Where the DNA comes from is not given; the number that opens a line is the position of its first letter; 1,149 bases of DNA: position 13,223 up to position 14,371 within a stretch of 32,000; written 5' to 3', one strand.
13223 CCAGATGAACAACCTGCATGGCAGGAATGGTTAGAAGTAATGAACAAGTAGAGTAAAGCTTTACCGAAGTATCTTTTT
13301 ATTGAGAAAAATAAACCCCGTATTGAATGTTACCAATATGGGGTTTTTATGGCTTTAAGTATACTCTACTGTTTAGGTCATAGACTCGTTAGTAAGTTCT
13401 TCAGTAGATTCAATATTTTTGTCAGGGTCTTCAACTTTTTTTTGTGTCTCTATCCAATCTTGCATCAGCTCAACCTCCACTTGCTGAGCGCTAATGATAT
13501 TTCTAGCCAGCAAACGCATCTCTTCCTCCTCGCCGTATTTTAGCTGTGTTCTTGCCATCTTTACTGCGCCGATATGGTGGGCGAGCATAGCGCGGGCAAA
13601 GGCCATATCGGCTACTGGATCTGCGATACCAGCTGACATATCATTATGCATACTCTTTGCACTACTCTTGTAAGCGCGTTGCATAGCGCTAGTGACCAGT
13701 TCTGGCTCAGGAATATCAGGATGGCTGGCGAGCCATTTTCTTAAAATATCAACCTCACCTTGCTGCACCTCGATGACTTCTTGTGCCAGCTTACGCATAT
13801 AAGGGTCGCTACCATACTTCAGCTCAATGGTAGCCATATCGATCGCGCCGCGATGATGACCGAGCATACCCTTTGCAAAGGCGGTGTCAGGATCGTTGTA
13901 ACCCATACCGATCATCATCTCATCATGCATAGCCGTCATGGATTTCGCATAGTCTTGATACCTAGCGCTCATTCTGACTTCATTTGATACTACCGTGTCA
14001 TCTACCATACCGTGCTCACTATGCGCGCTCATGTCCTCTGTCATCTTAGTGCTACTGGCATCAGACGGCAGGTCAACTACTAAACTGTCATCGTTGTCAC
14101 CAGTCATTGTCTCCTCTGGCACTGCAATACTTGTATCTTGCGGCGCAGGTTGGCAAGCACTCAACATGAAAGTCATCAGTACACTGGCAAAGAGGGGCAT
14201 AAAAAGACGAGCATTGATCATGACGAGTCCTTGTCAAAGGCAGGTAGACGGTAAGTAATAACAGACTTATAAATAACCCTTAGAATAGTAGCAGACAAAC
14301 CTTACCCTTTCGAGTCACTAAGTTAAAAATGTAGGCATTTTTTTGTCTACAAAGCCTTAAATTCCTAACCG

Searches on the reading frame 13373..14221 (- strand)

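Call 39: search_protein_families(library=pfam, proteins=[window:13373-14221:-], max_evalue=0.001)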
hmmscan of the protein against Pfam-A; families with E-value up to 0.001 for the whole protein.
window:13373-14221:- (282 aa): 2 families
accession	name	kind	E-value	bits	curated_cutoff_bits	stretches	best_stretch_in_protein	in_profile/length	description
PF03713.19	DUF305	-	1.5e-43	148.9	27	2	112-256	1-150/151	Domain of unknown function (DUF305)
PF13628.12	DUF4142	-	0.00089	20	27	0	70-154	44-129/138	Domain of unknown function (DUF4142)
